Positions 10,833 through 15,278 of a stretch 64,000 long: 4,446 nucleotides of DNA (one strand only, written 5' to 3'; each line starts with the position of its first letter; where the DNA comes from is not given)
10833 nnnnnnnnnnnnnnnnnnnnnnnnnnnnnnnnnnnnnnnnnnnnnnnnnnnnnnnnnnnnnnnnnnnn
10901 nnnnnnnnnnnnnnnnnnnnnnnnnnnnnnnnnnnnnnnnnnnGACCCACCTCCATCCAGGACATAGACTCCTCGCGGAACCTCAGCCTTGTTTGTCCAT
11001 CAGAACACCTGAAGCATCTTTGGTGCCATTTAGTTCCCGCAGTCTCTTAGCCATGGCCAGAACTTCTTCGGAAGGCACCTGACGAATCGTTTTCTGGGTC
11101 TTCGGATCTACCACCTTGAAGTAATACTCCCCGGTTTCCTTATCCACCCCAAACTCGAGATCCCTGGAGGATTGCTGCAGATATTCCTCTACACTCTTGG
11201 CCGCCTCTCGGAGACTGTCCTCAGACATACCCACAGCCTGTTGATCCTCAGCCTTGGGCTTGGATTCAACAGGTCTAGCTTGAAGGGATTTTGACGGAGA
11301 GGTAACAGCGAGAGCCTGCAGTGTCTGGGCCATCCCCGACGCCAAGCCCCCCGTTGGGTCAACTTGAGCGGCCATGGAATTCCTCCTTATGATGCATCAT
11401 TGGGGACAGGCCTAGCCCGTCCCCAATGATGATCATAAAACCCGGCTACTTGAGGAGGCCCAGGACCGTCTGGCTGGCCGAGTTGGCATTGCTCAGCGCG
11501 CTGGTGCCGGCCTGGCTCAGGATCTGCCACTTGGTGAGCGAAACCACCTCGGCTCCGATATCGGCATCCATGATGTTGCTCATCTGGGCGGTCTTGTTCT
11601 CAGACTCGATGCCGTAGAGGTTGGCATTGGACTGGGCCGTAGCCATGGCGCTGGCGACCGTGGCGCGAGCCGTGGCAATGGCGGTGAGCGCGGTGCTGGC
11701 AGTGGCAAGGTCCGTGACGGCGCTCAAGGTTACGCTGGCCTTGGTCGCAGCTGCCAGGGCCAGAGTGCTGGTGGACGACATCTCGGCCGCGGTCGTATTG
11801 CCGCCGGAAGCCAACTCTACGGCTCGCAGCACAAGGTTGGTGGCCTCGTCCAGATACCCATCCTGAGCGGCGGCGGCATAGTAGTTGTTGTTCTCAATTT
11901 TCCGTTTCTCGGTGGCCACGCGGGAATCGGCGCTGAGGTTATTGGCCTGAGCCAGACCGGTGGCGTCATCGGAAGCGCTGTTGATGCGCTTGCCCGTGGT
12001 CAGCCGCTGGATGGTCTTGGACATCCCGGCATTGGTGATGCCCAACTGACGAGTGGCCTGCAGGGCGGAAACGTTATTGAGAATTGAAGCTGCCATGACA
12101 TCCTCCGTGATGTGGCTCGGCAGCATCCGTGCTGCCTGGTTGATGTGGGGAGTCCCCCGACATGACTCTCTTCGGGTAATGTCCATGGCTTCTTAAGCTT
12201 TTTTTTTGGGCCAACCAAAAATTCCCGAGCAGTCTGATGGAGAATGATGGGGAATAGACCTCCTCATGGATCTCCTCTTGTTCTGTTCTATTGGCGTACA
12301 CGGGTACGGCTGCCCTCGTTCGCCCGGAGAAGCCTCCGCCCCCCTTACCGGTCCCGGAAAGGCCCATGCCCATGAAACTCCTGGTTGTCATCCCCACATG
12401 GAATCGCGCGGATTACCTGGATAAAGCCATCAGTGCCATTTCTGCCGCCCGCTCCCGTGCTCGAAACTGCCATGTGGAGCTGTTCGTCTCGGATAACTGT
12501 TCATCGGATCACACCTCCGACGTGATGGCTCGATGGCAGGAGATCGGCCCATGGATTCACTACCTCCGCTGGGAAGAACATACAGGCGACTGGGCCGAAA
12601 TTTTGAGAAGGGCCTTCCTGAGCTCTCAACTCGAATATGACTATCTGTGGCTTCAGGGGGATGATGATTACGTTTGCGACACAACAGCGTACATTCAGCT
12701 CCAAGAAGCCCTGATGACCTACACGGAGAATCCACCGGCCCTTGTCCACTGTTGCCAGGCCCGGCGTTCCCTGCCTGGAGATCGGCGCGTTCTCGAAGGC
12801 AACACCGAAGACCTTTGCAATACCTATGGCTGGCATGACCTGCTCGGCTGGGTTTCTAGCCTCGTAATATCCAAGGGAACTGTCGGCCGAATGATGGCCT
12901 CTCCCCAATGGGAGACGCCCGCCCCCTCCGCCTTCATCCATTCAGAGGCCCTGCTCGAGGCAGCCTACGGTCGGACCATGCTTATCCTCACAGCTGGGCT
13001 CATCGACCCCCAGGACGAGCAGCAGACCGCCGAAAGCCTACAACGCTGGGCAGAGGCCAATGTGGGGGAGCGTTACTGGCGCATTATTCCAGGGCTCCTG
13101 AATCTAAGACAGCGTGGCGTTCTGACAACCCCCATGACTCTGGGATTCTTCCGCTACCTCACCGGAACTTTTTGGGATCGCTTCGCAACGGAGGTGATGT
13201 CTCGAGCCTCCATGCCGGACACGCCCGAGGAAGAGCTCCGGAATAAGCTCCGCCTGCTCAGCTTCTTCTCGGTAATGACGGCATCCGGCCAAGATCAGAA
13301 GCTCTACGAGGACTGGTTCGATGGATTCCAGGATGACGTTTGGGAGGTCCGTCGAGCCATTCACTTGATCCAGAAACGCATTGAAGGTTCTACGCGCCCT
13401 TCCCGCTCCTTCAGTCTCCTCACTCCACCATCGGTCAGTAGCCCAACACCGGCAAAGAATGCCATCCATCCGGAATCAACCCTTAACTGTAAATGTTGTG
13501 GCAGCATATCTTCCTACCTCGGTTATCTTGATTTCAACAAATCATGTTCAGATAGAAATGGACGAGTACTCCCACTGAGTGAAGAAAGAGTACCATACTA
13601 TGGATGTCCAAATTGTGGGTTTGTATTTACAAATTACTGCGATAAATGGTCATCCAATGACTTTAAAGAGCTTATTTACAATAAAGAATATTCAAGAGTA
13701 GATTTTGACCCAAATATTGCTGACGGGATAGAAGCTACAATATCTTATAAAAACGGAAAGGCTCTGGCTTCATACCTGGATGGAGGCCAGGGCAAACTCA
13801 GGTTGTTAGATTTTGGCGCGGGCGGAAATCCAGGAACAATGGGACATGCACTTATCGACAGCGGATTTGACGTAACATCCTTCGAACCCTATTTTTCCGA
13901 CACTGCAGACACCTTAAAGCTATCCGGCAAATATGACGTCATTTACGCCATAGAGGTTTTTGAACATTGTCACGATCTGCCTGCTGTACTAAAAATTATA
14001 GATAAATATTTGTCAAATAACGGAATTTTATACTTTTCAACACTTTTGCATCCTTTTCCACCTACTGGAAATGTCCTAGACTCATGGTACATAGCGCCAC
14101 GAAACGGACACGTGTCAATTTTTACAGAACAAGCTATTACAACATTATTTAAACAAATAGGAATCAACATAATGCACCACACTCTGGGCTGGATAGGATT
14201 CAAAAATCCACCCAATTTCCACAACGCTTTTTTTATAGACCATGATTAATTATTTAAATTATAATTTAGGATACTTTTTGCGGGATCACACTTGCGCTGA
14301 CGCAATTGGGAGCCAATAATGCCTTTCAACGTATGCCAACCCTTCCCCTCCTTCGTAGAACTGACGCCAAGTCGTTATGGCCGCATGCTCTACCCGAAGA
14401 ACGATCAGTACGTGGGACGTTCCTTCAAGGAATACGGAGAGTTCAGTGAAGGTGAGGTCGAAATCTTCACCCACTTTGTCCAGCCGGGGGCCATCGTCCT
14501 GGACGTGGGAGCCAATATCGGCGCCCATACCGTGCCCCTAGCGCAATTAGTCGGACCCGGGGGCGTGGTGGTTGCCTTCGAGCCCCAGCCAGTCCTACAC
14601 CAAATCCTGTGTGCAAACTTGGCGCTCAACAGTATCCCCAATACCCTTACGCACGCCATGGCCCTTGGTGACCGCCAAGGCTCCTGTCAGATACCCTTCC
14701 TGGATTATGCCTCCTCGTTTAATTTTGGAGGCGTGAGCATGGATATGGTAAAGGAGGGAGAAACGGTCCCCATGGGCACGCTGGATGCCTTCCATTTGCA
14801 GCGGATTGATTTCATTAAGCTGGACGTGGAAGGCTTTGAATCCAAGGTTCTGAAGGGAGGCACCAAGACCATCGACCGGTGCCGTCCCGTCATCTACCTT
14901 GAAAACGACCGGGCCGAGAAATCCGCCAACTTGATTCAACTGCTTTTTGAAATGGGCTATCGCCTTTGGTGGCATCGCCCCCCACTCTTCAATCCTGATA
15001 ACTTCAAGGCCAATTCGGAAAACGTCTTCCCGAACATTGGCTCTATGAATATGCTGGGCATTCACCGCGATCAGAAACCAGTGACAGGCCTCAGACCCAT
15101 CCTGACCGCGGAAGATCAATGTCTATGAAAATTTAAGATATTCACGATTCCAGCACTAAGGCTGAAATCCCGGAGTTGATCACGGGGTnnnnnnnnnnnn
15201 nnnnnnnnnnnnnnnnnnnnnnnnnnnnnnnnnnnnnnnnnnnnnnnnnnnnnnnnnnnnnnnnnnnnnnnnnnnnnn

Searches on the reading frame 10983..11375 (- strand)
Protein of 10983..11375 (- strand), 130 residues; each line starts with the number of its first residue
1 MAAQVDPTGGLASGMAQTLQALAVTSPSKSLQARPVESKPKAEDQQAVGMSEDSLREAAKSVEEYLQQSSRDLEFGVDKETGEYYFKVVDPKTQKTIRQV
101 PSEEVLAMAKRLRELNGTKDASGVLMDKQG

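Call 4: search_protein_families(library=pfam, proteins=[window:10983-11375:-], max_evalue=0.01)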
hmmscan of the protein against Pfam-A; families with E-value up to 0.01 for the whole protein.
window:10983-11375:- (130 aa): 1 family
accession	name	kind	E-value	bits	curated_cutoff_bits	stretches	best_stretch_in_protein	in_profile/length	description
PF03646.20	FlaG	-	7.4e-22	77.8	23.8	1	32-126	11-99/101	FlaG protein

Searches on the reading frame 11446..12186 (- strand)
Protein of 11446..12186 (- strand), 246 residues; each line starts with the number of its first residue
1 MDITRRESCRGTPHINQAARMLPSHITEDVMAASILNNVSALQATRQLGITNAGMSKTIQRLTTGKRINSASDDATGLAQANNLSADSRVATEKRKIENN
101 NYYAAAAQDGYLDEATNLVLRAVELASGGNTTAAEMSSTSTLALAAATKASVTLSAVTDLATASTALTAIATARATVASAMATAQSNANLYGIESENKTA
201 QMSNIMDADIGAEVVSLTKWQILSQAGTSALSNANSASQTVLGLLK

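Call 4: search_protein_families(library=pfam, proteins=[window:11446-12186:-], max_evalue=0.01)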
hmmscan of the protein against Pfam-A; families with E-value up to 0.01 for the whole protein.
window:11446-12186:- (246 aa): 2 families
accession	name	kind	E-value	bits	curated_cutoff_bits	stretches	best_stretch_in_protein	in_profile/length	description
PF00669.25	Flagellin_N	-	1.2e-12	48.5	26.6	1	35-131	1-97/139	Bacterial flagellin N-terminal helical region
PF00700.27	Flagellin_C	-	6.5e-12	46.1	23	1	162-245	3-86/86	Bacterial flagellin C-terminal helical region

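Call 7: search_protein_families(library=ncbifam, proteins=[window:11446-12186:-], max_evalue=0.01)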
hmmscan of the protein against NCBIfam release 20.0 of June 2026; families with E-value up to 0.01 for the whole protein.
window:11446-12186:- (246 aa): 24 families
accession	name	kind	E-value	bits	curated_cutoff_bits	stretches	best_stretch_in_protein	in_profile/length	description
NF009448.0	PRK12806.1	equivalog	1.5e-23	83.3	531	2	31-135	1-106/475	flagellin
NF038071.1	lat_flg_LafA_2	exception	5.9e-22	78.4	365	2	31-135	1-106/284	lateral flagellin LafA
NF009444.0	PRK12802.1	equivalog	1.3e-21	77.4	332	2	130-245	166-281/282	flagellin domain-containing protein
NF006467.0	PRK08869.1-2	subfamily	1.6e-18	67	443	2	126-246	280-400/400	flagellin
NF006466.0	PRK08869.1-1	subfamily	1.4e-17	64.3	426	2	31-126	1-96/377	flagellin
NF006468.0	PRK08869.1-3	subfamily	6.1e-17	61.7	436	2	31-128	1-98/378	polar flagellin E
NF005294.0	PRK06819.1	subfamily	1.3e-16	61.1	387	2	133-246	263-376/376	FliC/FljB family flagellin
NF009449.0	PRK12807.1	subfamily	2e-15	57.1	347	2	131-245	175-286/287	flagellin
NF006469.0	PRK08869.1-4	equivalog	3.3e-15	56.3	627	2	31-128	1-98/377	flagellin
NF009450.0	PRK12808.1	equivalog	1.1e-14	54.9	476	2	139-245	371-475/476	flagellin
NF009446.0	PRK12804.1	subfamily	4.6e-13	49.3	352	2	149-246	204-301/301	flagellin Hag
NF006470.0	PRK08869.1-5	equivalog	5.5e-13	48.9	423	2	35-85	4-54/388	flagellin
NF010116.0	PRK13589.1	subfamily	1.1e-12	47.4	983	2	130-245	460-575/576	flagellin A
NF009445.0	PRK12803.1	equivalog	1.2e-12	47.8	450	1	35-135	3-104/335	flagellin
NF009234.0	PRK12584.1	equivalog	3.9e-12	46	752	2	31-89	1-59/510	flagellin A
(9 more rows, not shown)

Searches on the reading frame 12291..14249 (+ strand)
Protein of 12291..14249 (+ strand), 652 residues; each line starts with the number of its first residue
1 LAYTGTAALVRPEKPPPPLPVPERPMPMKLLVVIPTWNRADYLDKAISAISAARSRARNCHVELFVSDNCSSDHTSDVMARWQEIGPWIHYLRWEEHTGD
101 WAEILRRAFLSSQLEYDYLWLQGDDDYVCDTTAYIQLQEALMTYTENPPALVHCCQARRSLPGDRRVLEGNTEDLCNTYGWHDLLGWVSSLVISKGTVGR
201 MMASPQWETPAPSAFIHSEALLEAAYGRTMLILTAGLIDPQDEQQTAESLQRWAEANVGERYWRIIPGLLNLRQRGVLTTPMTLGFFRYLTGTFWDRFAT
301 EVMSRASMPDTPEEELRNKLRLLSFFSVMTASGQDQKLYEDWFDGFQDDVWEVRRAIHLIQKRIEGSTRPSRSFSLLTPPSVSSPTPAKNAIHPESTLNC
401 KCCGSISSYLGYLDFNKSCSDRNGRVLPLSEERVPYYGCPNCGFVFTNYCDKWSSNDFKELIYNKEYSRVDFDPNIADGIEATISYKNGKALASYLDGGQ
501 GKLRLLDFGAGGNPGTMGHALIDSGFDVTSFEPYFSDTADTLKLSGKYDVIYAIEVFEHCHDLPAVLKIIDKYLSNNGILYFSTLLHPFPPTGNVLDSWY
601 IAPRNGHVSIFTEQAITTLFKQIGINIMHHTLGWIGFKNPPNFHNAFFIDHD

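Call 7: search_protein_families(library=ncbifam, proteins=[window:12291-14249:+], max_evalue=0.01)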
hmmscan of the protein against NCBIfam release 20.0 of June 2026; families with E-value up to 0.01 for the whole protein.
window:12291-14249:+ (652 aa): 9 families
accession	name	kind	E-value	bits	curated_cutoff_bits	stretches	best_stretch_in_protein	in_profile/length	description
TIGR01983.1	UbiG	equivalog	2e-06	27.3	102.95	1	541-585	108-154/228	bifunctional 2-polyprenyl-6-hydroxyphenol methylase/3-demethylubiquinol 3-O-methyltransferase UbiG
TIGR04440.1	glyco_TIGR04440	domain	1.4e-05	24.9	70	1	30-128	2-94/215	TIGR00180 family glycosyltransferase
NF038302.1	EPS_HpsE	equivalog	3.8e-05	22.8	300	1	29-85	2-57/307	hormogonium polysaccharide biosynthesis glycosyltransferase HpsE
NF050050.1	ProtGlycPglI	equivalog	0.00026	20.4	500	1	29-95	3-65/306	GalNAc(5)-diNAcBac-PP-undecaprenol beta-1,3-glucosyltransferase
TIGR02072.1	BioC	equivalog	0.00038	20.3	184.95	1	540-587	89-137/244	malonyl-ACP O-methyltransferase BioC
NF047683.1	TeichurnBiosyTuaG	equivalog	0.00066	19.4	400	1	31-128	9-100/252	teichuronic acid biosynthesis protein TuaG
NF047588.1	GlcsyltransPgfSStrep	equivalog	0.0013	18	500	1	28-105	1-78/308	glycosyltransferase PgfS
TIGR04283.1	glyco_like_mftF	equivalog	0.007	16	182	0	32-83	3-50/221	TIGR04283 family arsenosugar biosynthesis glycosyltransferase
TIGR03937.1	PgaC_IcaA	equivalog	0.0071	15.3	422.3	0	30-137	47-146/407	poly-beta-1,6-N-acetyl-D-glucosamine synthase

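Call 81: search_protein_families(library=pfam, proteins=[window:12291-14249:+], max_evalue=0.1)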
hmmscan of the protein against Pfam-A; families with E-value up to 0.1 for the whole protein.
window:12291-14249:+ (652 aa): 6 families
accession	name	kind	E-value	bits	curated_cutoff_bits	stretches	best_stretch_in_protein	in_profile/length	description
PF13489.12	Methyltransf_23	-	1.7e-21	77.1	27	1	499-629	20-163/164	Methyltransferase domain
PF00535.33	Glycos_transf_2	-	4.8e-09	36.8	23.3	1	32-131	2-94/168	Glycosyl transferase family 2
PF08242.18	Methyltransf_12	-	3.2e-05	25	30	1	542-580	60-98/98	Methyltransferase domain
PF08241.18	Methyltransf_11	-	0.0013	19.8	21.2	1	545-582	58-95/95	Methyltransferase domain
PF13641.12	Glyco_tranf_2_3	-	0.0059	17.1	27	1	30-96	3-67/230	Glycosyltransferase like family 2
PF13847.12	Methyltransf_31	-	0.019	15.1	27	1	540-584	65-111/145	Methyltransferase domain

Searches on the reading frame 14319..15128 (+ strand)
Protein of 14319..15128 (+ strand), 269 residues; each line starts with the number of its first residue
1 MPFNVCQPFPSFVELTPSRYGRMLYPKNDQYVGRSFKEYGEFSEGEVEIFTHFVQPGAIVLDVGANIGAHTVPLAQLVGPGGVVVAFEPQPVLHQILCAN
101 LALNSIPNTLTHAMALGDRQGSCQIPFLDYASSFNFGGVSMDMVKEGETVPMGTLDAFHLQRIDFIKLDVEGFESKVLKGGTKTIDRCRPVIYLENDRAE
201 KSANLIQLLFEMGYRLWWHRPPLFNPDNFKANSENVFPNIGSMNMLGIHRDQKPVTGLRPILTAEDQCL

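Call 22: search_protein_families(library=pfam, proteins=[window:14319-15128:+], max_evalue=0.00001)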
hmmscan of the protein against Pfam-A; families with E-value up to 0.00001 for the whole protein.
window:14319-15128:+ (269 aa): 1 family
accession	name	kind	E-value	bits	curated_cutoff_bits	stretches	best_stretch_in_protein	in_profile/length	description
PF05050.19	Methyltransf_21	-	1.6e-24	87.4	22.7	1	62-216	1-173/173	Methyltransferase FkbM domain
